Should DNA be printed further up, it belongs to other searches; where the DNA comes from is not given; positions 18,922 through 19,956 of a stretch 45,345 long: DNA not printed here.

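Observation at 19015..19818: Low-GC secreted ORFan wedged between phaA and phaB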

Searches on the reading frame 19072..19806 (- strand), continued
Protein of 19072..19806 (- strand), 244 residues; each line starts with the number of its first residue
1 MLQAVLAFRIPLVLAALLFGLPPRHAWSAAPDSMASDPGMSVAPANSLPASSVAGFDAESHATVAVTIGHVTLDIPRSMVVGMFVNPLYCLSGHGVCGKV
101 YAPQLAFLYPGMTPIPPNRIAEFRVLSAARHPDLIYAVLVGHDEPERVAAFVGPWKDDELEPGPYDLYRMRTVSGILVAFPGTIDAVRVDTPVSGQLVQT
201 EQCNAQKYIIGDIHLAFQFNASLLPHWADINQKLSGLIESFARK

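Call 80: search_protein_families(library=pfam, proteins=[L089:10756-18783:+, L089:9222-9914:+, L089:10001-10750:+, L092:1635-2930:+, L089:19466-20095:+, L089:6493-7566:+], max_evalue=1)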
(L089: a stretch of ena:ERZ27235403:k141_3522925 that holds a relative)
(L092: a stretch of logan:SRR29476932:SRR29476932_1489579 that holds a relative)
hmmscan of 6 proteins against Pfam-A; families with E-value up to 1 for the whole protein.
L089:10756-18783:+ (2676 aa): 1 family
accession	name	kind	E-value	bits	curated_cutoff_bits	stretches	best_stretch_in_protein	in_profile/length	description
PF14782.12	BBS2_GAE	-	0.099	13.2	25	1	70-112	11-52/88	BBS2 GAE domain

L089:9222-9914:+ (231 aa): 1 family
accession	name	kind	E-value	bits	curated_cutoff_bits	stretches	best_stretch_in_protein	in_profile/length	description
PF04195.17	Transposase_28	-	0.073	13.8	26.2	1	187-204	48-65/69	Putative gypsy type transposon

L089:10001-10750:+ (250 aa): 1 family
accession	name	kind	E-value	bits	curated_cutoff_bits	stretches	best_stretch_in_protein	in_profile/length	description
PF08334.16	T2SSG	-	0.093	13.2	21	1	119-207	11-98/108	Type II secretion system (T2SS), protein G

L092:1635-2930:+ (432 aa): 0 families

L089:19466-20095:+ (210 aa): 24 families
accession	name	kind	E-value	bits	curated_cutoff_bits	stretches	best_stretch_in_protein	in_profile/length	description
PF14353.12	CpXC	-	0.00026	21.4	25.4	1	16-67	1-49/121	CpXC protein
PF24440.1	DUF7559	-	0.00051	20.7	27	1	4-28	24-48/52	Family of unknown function (DUF7559)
PF21276.3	ZNF512_C2HC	-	0.0023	18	27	0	16-32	14-30/38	Zinc finger protein 512, C2HC zinc finger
PF13717.11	Zn_ribbon_4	-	0.0032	17.8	30.3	1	55-74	2-21/36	zinc-ribbon domain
PF19134.6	DUF5817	-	0.0056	17.1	31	0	52-71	18-37/57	Domain of unknown function (DUF5817)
PF23165.1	zf-C2H2_FBX41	-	0.018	14.9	24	1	16-27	3-14/30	F-box only protein 41 C2H2 zinc finger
PF21957.2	Zn_ribbon_16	-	0.021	15.2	27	0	53-64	12-23/65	Zinc beta-ribbon finger, putative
PF23454.1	Zn_ribbon_Brz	-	0.025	15.6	27.9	1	14-59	4-48/58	Transcriptional regulator Brz zinc beta ribbon domain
PF25208.1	DUF7838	-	0.03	14.7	28.5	1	15-32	6-23/55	Domain of unknown function (DUF7838)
PF12760.12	Zn_ribbon_IS1595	-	0.048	14.1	25.4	0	16-29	19-32/46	Transposase zinc-ribbon domain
PF08271.17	Zn_Ribbon_TF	-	0.051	13.6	29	0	17-27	2-11/43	TFIIB zinc-binding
PF09723.15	Zn_ribbon_8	-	0.057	13.9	34.4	0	42-63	13-34/41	Zinc ribbon domain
PF14690.11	Zn_ribbon_ISL3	-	0.072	13.9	25.5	0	16-24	3-11/47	zinc-finger of transposase IS204/IS1001/IS1096/IS1165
PF13453.11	Zn_ribbon_TFIIB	-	0.079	12.8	22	0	57-72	1-14/41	Transcription factor zinc-finger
PF13248.11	Zn_ribbon_3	-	0.084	12.8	27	0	16-23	3-10/26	zinc-ribbon domain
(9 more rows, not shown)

L089:6493-7566:+ (358 aa): 1 family
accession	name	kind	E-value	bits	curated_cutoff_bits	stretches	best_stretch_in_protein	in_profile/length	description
PF08238.18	Sel1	-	4.6e-08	33.8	30.7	2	207-242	1-36/36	Sel1 repeat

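Call 86: search_dna_similar(query=P0001, collection=plasmids, mode=protein, max_evalue=0.01)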
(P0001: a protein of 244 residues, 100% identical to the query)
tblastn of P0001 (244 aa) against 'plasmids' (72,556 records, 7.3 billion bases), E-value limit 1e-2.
No match.

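Call 87: search_dna_similar(query=P0012, collection=plasmids, mode=protein, max_evalue=0.01)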
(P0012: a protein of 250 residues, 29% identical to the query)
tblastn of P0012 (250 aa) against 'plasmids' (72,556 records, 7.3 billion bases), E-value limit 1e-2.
No match.

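Call 88: search_dna_similar(query=L089:10756-11655:+, collection=plasmids, mode=protein, max_evalue=0.001)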
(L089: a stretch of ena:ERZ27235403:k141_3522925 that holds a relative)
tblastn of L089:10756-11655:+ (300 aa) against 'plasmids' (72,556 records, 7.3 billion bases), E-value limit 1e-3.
No match.

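Call 90: search_protein_families(library=ncbifam, proteins=[L089:10756-18783:+, L092:1635-2930:+, P0012, P0004], max_evalue=1)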
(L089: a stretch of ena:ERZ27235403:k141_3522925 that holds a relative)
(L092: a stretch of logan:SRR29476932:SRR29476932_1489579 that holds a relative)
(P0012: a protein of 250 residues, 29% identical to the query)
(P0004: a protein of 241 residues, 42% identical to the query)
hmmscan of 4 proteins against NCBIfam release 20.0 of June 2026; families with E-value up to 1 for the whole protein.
L089:10756-18783:+ (2676 aa): 1 family
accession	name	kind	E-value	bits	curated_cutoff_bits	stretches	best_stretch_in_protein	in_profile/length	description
TIGR01643.1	YD_repeat_2x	repeat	0.25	11.9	15.8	1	1924-1948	16-40/42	YD repeat-containing protein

L092:1635-2930:+ (432 aa): 0 families

P0012 (250 aa): 1 family
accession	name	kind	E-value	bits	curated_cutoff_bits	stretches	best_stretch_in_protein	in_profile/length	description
NF050129.1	T4SSInhibSmlt3025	equivalog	0.0011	18.2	500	1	45-108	36-94/287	Smlt3025 familytype IV secretion system inhibitor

P0004 (241 aa): 0 families

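Call 92: search_protein_families(library=ncbifam, alignment_id=A9, max_evalue=10)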
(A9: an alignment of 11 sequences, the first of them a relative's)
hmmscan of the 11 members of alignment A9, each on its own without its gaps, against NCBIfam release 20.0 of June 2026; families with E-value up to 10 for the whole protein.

A. member 1, P0001 (244 aa): 0 families

B. families by the number of members that match (of 11 scanned): 1 family
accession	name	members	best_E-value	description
NF050129.1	T4SSInhibSmlt3025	5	1.3e-07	Smlt3025 familytype IV secretion system inhibitor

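Call 93: search_protein_families(library=ncbifam, proteins=[P0009, P0010, P0011, P0012, L089:9153-9914:+, P0007, P0008, P0002, P0005], max_evalue=10)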
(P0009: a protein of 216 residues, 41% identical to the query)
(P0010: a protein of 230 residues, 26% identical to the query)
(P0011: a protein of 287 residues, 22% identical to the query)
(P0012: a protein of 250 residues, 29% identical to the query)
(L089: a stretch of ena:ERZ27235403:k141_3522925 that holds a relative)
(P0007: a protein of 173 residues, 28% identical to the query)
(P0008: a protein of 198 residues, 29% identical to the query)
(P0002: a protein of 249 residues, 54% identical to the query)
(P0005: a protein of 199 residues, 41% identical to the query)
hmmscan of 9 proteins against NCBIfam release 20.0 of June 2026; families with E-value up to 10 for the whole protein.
P0009 (216 aa): 1 family
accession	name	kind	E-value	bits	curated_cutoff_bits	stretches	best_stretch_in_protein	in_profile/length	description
NF050129.1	T4SSInhibSmlt3025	equivalog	0.075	12.3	500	1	15-77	42-101/287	Smlt3025 familytype IV secretion system inhibitor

P0010 (230 aa): 1 family
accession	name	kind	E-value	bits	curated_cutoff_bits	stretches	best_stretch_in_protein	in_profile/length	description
NF050129.1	T4SSInhibSmlt3025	equivalog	0.00036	19.9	500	2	25-90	41-103/287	Smlt3025 familytype IV secretion system inhibitor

P0011 (287 aa): 1 family
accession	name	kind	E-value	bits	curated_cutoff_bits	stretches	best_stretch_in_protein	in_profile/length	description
NF050129.1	T4SSInhibSmlt3025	equivalog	1.3e-07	31.1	500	2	54-193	13-146/287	Smlt3025 familytype IV secretion system inhibitor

P0012 (250 aa): 1 family
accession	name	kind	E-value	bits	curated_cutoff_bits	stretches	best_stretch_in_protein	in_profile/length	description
NF050129.1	T4SSInhibSmlt3025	equivalog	0.0011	18.2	500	2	45-108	36-94/287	Smlt3025 familytype IV secretion system inhibitor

L089:9153-9914:+ (254 aa): 0 families

P0007 (173 aa): 0 families

P0008 (198 aa): 1 family
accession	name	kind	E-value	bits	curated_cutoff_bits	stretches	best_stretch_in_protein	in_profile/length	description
NF050129.1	T4SSInhibSmlt3025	equivalog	0.15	11.3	500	1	20-47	51-78/287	Smlt3025 familytype IV secretion system inhibitor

P0002 (249 aa): 0 families

P0005 (199 aa): 0 families

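Call 101: search_solved_structures(query=A8, max_evalue=10, show_alignments=3)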
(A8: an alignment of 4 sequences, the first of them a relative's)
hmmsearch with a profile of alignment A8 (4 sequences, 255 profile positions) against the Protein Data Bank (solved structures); distinct sequences matched with E-value up to 10: 1.
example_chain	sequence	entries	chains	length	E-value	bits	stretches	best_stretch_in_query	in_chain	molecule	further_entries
6pdk_A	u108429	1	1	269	0.14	14.7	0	55-115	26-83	Uncharacterized protein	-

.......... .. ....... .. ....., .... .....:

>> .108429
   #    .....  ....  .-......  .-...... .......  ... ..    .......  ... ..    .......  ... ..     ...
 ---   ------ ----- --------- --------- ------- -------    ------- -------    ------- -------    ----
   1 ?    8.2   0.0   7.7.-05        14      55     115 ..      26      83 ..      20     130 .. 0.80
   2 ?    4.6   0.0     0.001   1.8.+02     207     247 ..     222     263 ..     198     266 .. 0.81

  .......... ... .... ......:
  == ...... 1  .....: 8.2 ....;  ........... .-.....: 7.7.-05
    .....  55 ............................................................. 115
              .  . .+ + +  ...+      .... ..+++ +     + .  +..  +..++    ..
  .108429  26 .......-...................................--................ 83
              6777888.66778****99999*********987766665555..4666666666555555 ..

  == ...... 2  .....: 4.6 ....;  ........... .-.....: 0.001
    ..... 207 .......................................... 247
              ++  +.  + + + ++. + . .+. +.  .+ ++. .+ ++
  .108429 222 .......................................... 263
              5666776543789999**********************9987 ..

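Call 102: search_solved_structures(query=A9, max_evalue=10, show_alignments=3)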
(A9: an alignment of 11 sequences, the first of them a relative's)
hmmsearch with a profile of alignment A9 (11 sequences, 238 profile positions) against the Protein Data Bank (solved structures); distinct sequences matched with E-value up to 10: 1.
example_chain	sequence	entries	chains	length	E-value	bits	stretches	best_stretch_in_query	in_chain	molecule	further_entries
6pdk_A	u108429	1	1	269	0.016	18.4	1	34-109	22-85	Uncharacterized protein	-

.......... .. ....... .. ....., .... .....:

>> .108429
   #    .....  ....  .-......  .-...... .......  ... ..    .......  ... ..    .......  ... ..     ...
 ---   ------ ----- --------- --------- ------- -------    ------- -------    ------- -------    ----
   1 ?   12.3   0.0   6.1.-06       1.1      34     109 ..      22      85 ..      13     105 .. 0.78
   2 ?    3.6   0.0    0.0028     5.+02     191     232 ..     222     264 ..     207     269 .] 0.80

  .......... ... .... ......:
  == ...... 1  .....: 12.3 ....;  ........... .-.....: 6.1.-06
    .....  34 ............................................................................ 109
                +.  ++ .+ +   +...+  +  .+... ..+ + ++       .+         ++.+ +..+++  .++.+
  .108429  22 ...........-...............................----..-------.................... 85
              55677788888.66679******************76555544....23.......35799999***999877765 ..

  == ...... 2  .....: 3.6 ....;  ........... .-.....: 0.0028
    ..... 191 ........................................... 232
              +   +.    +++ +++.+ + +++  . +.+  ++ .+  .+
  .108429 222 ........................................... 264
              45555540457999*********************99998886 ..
